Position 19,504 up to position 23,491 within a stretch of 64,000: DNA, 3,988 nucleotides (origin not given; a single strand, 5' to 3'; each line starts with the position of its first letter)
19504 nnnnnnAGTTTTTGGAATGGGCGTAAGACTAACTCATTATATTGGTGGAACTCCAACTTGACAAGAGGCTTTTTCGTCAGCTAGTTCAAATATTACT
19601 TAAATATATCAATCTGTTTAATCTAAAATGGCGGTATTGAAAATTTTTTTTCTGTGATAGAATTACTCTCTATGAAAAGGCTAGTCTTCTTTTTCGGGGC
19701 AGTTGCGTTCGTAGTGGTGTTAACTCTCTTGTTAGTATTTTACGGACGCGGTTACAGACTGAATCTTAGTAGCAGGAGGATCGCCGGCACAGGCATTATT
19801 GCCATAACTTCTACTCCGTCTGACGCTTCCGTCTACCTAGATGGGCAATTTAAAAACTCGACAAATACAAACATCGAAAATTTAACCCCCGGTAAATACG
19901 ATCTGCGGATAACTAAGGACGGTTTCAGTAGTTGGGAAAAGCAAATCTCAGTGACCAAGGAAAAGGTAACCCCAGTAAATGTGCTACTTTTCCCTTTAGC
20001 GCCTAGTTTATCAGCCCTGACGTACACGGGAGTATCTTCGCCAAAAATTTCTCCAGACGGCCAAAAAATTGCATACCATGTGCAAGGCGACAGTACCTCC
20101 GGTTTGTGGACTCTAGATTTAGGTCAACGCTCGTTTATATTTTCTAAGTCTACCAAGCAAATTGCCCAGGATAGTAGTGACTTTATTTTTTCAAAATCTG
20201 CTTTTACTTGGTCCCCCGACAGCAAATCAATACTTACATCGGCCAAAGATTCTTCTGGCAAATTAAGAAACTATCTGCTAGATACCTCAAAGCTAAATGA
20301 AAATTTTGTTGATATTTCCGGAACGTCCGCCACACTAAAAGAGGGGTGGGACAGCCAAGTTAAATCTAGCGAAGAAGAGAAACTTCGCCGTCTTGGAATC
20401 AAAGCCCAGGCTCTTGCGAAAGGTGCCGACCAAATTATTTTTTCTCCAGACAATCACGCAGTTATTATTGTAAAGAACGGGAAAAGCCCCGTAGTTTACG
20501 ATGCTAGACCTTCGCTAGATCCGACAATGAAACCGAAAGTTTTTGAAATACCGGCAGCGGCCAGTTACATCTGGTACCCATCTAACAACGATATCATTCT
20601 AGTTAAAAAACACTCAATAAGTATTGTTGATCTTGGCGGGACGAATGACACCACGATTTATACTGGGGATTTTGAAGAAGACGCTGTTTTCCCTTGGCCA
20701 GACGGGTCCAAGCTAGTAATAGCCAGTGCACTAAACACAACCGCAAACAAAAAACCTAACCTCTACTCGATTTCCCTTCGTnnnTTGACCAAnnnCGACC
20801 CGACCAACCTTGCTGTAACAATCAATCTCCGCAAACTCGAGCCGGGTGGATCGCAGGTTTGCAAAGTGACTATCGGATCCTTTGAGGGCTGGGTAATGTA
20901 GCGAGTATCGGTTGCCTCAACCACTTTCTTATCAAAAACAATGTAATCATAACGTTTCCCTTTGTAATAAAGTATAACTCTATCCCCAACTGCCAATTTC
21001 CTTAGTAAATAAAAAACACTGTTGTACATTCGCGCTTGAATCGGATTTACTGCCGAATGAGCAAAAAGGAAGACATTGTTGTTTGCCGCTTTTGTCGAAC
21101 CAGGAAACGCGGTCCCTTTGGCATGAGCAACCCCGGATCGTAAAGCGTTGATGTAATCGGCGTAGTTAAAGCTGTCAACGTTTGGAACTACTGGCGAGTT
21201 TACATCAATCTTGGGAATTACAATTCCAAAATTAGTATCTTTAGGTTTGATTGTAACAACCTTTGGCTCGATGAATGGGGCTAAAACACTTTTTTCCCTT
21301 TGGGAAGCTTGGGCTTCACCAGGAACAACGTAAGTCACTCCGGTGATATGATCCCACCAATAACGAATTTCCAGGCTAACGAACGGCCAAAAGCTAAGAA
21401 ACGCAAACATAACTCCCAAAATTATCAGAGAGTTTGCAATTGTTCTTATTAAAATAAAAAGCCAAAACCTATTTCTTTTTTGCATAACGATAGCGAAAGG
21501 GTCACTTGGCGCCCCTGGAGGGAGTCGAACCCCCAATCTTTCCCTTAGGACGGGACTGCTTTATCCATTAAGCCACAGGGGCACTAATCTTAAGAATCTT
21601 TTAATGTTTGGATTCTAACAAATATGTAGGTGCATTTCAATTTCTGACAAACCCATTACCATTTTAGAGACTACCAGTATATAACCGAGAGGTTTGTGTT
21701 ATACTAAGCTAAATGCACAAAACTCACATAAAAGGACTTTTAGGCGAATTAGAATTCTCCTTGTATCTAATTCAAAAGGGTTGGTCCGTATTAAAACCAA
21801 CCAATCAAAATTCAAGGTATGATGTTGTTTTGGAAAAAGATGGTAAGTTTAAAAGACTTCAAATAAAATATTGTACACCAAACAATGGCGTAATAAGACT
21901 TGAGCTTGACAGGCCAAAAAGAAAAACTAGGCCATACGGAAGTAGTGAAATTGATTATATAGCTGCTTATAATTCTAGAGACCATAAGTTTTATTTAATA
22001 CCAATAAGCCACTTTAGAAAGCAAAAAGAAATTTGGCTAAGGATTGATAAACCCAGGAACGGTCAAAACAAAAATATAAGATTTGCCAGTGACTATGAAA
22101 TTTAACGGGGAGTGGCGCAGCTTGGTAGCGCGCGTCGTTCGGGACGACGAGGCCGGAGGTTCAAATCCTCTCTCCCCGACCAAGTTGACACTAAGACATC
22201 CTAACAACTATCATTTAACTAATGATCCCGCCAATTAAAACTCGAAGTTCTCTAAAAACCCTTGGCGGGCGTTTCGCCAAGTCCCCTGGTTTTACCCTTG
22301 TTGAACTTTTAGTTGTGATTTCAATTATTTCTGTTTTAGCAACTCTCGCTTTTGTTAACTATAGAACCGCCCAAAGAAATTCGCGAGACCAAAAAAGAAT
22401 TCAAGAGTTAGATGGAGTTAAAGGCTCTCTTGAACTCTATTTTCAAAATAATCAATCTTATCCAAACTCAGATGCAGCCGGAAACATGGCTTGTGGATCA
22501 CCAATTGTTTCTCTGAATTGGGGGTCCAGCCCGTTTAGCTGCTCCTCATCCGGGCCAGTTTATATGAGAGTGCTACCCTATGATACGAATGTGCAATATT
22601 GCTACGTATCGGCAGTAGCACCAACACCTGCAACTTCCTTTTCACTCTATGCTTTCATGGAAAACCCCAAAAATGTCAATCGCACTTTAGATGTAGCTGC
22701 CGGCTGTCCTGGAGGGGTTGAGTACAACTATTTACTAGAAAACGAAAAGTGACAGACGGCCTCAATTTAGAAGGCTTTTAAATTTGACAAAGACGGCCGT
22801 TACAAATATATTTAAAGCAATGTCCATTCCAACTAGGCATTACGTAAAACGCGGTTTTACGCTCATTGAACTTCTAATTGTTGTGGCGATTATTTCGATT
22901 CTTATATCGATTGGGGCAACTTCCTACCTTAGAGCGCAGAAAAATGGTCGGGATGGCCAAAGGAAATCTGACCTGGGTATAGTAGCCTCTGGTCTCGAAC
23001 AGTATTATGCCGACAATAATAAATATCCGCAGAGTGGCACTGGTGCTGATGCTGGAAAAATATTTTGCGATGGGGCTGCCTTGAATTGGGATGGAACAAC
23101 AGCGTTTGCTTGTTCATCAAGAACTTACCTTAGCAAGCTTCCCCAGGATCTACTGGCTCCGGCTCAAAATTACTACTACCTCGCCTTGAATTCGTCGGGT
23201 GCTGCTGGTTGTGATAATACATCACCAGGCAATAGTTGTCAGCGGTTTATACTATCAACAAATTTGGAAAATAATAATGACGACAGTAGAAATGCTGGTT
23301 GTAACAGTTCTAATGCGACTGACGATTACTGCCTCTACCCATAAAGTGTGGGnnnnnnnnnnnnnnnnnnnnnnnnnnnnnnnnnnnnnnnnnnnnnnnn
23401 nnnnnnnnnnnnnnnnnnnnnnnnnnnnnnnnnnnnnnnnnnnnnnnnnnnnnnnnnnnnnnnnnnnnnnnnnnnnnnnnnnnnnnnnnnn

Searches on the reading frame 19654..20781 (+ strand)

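Call 53: search_protein_families(library=pfam, max_evalue=0.001, proteins=[window:19654-20781:+])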
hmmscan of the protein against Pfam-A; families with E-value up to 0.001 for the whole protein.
window:19654-20781:+ (376 aa): 3 families
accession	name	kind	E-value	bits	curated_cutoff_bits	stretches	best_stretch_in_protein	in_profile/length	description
PF08308.17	PEGA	-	1.2e-15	57.6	20.8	1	47-111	2-66/71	PEGA domain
PF13620.12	CarboxypepD_reg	-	5.2e-05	23.9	32.3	1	73-111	41-80/82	Carboxypeptidase regulatory-like domain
PF07676.18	PD40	-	0.00019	21.7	20.9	0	130-146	14-30/38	WD40-like Beta Propeller Repeat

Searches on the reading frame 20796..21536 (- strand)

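Call 53: search_protein_families(library=pfam, max_evalue=0.001, proteins=[window:20796-21536:-])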
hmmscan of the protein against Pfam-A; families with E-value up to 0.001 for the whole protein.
window:20796-21536:- (247 aa): 1 family
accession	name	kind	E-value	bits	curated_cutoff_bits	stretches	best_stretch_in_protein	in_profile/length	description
PF04203.18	Sortase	-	6.8e-24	84.4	26.6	1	105-245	1-125/125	Sortase domain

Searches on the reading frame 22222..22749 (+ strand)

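Call 53: search_protein_families(library=pfam, max_evalue=0.001, proteins=[window:22222-22749:+])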
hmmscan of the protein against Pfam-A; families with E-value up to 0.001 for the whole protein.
window:22222-22749:+ (176 aa): 1 family
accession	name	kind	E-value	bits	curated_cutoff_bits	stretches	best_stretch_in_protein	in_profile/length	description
PF07963.17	N_methyl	-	1.1e-07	31.5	21.2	1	21-44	4-27/27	Prokaryotic N-terminal methylation motif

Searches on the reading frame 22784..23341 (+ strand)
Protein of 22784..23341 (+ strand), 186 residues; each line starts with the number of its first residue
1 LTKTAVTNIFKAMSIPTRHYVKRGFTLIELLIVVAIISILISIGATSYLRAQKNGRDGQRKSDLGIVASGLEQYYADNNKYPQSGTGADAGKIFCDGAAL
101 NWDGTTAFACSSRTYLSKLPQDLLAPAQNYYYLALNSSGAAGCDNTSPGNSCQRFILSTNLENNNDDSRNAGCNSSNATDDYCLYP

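Call 53: search_protein_families(library=pfam, max_evalue=0.001, proteins=[window:22784-23341:+])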
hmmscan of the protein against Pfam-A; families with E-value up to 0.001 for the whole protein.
window:22784-23341:+ (186 aa): 1 family
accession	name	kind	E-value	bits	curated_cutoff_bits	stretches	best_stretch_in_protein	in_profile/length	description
PF07963.17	N_methyl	-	1.5e-08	34.3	21.2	1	22-43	4-25/27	Prokaryotic N-terminal methylation motif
